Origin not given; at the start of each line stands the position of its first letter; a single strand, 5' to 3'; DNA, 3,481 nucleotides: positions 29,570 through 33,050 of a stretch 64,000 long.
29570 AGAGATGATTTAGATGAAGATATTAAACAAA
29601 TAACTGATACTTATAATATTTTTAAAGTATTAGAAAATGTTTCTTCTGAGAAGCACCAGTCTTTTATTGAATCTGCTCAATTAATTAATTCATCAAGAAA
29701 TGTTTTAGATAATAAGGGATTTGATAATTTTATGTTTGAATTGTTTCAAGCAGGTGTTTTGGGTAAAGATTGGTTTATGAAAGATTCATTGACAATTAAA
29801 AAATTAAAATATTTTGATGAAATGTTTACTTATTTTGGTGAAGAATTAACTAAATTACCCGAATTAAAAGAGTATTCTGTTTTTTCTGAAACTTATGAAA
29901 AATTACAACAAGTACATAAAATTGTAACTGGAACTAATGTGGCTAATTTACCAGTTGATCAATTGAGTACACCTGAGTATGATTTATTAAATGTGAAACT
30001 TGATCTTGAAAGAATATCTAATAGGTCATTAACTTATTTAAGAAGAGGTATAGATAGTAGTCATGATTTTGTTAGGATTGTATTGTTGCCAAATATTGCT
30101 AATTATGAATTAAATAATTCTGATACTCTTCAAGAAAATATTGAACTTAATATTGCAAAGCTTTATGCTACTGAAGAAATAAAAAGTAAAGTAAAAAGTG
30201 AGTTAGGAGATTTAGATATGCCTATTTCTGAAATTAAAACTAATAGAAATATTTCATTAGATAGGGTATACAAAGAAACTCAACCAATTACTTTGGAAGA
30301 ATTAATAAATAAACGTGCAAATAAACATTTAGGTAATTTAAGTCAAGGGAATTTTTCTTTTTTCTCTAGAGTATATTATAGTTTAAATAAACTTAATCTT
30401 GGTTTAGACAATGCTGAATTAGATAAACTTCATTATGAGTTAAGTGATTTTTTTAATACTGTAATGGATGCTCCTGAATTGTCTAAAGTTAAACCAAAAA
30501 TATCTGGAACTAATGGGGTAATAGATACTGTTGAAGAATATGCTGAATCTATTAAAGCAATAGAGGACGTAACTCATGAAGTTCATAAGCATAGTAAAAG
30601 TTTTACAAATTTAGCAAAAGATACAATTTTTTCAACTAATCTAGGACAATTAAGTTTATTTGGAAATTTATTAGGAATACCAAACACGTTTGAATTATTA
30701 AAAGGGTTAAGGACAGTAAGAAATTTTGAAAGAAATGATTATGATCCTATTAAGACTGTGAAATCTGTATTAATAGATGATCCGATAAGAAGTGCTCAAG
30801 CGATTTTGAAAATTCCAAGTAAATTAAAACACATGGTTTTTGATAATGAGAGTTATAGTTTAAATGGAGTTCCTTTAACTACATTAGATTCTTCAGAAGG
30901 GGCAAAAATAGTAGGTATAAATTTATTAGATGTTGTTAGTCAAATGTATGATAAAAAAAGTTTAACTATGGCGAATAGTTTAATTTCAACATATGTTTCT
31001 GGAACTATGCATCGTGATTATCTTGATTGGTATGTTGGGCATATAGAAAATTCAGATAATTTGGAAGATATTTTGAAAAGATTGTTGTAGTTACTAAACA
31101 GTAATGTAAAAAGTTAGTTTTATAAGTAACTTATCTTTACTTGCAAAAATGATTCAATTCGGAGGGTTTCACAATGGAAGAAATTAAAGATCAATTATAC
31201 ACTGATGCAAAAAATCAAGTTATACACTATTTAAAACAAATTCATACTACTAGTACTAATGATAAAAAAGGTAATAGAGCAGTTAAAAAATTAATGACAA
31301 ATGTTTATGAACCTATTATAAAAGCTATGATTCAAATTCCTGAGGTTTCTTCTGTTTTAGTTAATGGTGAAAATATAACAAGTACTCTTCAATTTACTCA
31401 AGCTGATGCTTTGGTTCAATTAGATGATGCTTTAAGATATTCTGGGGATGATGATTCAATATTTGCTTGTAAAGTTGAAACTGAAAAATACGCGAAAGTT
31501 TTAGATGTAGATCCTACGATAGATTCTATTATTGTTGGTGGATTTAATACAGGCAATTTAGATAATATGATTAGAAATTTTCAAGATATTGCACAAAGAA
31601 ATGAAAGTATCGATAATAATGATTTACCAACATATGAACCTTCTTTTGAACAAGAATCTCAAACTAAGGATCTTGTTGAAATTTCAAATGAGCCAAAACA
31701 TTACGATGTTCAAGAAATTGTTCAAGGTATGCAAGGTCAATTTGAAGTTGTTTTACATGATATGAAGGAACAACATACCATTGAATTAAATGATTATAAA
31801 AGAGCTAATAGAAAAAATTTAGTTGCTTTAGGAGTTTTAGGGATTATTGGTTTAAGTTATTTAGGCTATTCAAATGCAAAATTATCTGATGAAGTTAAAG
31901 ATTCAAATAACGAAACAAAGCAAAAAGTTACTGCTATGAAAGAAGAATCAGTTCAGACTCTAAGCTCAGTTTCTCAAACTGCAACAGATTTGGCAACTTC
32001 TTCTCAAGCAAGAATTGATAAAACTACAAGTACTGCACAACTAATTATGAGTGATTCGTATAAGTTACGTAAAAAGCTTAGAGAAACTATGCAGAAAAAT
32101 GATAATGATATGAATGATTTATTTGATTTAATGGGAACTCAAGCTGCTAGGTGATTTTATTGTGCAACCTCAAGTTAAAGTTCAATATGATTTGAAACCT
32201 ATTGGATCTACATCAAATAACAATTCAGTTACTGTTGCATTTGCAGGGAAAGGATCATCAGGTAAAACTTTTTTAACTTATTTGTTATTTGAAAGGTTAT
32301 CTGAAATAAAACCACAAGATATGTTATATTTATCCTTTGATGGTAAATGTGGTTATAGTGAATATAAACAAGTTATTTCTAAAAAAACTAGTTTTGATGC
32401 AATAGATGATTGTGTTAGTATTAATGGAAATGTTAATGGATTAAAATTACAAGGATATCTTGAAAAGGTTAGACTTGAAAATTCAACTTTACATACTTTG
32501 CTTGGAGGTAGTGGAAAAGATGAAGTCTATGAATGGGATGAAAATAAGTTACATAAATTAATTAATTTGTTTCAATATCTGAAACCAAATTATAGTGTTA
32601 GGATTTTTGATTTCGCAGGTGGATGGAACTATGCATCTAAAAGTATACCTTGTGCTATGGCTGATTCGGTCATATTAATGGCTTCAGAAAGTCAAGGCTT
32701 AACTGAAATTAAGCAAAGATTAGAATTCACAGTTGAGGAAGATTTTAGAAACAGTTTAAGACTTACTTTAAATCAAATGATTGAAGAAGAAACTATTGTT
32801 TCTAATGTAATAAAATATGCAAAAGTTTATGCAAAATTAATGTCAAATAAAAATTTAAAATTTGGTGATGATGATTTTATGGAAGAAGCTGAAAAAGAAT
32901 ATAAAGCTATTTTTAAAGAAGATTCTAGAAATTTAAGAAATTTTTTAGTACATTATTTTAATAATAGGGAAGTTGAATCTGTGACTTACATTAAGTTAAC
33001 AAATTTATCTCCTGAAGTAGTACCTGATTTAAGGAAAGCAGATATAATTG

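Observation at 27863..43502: tRNA-adjacent, co-oriented 8-gene cluster: three large domain-less proteins with a MinD/ParA-like ATPase module, followed by four secreted/surface proteins. Candidate novel surface-structure or adhesion system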

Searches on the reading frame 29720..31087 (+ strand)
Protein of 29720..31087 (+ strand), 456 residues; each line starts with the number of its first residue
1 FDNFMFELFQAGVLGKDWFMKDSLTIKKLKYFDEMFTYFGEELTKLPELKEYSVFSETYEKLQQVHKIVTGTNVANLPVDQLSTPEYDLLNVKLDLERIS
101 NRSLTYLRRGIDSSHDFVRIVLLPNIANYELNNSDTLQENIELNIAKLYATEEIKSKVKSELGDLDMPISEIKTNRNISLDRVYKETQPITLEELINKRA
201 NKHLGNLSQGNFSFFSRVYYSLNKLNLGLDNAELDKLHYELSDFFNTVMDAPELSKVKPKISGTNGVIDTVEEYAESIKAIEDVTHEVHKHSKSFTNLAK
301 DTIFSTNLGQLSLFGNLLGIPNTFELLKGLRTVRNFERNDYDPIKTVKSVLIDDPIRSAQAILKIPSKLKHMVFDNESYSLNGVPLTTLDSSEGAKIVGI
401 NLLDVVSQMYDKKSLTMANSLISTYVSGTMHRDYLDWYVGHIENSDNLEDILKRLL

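Call 84: predict_structure(protein=window:29720-31087:+)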
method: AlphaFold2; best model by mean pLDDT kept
length: 456 residues; sequences in the alignment: 1
mean_pLDDT: 34.9   pTM: 0.19
mean pLDDT of the five models: 34.9, 33.0, 31.5, 30.4, 29.8
residues with pLDDT >= 90: 0; 70-90: 0; 50-70: 0; < 50: 456
segments of 3 or more residues with pLDDT < 50: 1-456
pLDDT, mean of each block of 10 residues (from residue 1): 36 35 36 44 43 40 41 32 31 27 30 30 28 33 33 37 35 32 33 32 31 32 33 41 38 36 35 39 40 34 32 29 32 30 31 33 34 33 36 38 37 40 37 40 41 35
secondary structure, 60 per line:
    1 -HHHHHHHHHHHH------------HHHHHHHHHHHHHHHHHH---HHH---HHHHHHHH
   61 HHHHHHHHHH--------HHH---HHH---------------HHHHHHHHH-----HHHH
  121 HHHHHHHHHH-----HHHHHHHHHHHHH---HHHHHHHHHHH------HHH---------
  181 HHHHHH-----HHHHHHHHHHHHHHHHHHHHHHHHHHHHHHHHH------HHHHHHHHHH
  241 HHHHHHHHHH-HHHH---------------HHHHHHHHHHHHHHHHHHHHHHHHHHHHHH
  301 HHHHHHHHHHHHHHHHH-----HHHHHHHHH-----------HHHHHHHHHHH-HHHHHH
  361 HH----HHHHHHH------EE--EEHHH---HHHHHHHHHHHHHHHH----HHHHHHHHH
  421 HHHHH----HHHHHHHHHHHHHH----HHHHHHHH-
elements in order: H2-13 H26-43 H53-70 H103-111 H117-130 H136-148 H152-162 H181-186 H192-224 H231-250 H252-255 H271-317 H323-331 H343-353 H355-362 H367-373 H392-407 H412-425 H430-443 H448-455

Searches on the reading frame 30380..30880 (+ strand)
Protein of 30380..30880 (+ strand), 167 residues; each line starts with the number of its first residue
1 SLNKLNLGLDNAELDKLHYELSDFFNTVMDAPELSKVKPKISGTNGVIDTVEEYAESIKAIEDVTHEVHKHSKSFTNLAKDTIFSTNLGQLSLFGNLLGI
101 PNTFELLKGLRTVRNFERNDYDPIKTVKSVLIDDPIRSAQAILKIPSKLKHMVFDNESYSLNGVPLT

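Call 105: search_protein_families(library=pfam, proteins=[window:30380-30880:+], max_evalue=10)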
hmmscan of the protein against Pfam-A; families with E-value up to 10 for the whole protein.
window:30380-30880:+ (167 aa): 0 families

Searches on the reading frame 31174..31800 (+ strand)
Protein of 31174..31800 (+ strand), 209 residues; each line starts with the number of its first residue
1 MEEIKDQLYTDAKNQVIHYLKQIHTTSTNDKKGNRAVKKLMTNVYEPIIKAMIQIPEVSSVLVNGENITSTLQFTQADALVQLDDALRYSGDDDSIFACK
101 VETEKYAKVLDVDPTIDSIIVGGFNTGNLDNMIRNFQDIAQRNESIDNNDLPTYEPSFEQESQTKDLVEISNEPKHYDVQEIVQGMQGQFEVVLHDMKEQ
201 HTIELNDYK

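Call 105: search_protein_families(library=pfam, proteins=[window:31174-31800:+], max_evalue=10)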
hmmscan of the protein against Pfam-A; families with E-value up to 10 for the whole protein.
window:31174-31800:+ (209 aa): 1 family
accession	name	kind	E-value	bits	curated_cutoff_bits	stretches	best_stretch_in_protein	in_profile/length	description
PF03432.20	Relaxase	-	0.054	14.2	24.6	1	116-195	10-86/132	MobA/VirD2-like, nuclease domain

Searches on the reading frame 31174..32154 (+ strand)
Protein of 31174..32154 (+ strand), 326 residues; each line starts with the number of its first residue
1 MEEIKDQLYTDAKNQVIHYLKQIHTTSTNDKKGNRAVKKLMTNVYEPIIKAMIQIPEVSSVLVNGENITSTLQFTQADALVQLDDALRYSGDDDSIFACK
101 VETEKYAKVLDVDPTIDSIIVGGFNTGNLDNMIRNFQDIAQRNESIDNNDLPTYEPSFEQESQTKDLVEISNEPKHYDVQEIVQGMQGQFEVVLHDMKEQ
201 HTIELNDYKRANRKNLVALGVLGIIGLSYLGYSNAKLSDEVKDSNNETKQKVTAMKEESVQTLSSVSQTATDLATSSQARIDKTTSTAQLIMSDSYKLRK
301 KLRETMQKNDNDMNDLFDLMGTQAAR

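Call 8: search_protein_families(library=pfam, proteins=[window:31174-32154:+], max_evalue=0.1)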
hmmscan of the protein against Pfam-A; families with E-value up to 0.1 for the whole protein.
window:31174-32154:+ (326 aa): 0 families

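Call 9: search_protein_families(library=ncbifam, proteins=[window:31174-32154:+], max_evalue=1)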
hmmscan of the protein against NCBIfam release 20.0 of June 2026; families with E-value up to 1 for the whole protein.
window:31174-32154:+ (326 aa): 2 families
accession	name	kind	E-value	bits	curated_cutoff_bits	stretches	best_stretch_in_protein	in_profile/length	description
NF041742.1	WGxxGxxG_fam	subfamily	0.025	15.2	35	0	255-314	1-51/69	WGxxGxxG family protein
NF045773.1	cytochro_C550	exception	0.14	12.1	125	1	217-264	13-59/118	cytochrome c550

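Call 10: search_protein_families(library=phrogs, proteins=[window:31174-32154:+], max_evalue=1)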
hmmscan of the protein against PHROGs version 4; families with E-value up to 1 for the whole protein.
window:31174-32154:+ (326 aa): 7 families
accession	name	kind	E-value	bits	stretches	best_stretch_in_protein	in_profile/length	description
phrog_10778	-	unknown function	0.012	16.7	1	161-252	25-108/136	-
phrog_89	-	lysis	0.024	15.6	1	215-285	5-77/143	Rz-like spanin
phrog_11081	-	unknown function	0.036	15.5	1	203-248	36-86/99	-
phrog_1327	-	lysis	0.057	14.3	1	215-308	9-102/158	Rz-like spanin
phrog_35466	-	unknown function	0.087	13.5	1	116-190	61-128/252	-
phrog_36064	-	unknown function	0.13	13.5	1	39-73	81-115/172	-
phrog_32192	-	unknown function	0.31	12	0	250-295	41-86/125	-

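Call 11: search_protein_families(library=padloc, proteins=[window:31174-32154:+], max_evalue=1)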
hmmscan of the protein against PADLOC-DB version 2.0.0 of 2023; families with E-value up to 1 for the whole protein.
window:31174-32154:+ (326 aa): 2 families
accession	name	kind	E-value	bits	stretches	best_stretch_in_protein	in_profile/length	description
PDLC00598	ZorA1|ZorA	-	0.00055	16.4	1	163-308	397-537/663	MotA/ExbB/TolQ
PDLC01879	CARF3--CARF_TM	-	0.035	11.8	1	190-258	130-197/222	-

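Call 18: list_cluster_members(proteins=[P0002, P0001, window:31174-32154:+, window:34679-35491:+, window:35509-39843:+, window:41262-43502:+])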
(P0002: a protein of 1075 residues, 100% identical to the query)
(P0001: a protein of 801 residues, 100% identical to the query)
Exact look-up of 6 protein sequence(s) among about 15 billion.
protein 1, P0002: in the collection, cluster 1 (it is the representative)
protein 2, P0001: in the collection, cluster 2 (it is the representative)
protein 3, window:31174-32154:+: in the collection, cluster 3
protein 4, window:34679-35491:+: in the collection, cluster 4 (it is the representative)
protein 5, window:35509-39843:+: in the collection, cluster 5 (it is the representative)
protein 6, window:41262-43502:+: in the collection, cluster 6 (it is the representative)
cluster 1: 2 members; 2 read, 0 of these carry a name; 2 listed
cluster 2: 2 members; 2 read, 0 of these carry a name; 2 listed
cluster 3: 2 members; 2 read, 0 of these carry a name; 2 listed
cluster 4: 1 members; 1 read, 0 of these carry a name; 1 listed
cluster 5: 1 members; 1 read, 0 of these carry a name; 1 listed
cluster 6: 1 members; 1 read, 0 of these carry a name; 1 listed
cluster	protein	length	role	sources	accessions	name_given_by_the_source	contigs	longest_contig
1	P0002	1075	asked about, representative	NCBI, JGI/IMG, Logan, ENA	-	-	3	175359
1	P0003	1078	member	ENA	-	-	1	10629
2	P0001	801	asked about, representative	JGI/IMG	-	-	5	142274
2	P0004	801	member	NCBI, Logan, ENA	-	-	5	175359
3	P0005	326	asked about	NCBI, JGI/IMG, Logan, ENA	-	-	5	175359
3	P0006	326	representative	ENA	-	-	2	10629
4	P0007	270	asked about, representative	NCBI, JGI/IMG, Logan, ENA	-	-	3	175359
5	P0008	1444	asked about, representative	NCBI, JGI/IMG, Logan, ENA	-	-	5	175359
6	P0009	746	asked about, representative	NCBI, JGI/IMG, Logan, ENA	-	-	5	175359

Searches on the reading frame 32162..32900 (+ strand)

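Call 49: search_protein_families(library=pfam, proteins=[window:32162-32900:+], max_evalue=10)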
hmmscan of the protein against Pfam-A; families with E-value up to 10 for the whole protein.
window:32162-32900:+ (246 aa): 1 family
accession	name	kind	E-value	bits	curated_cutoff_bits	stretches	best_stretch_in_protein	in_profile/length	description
PF21682.2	AF_2299-like_N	-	0.083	13.4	27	1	188-236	80-127/134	CDP-alcohol phosphatidyltransferase AF_2299-like, N-terminal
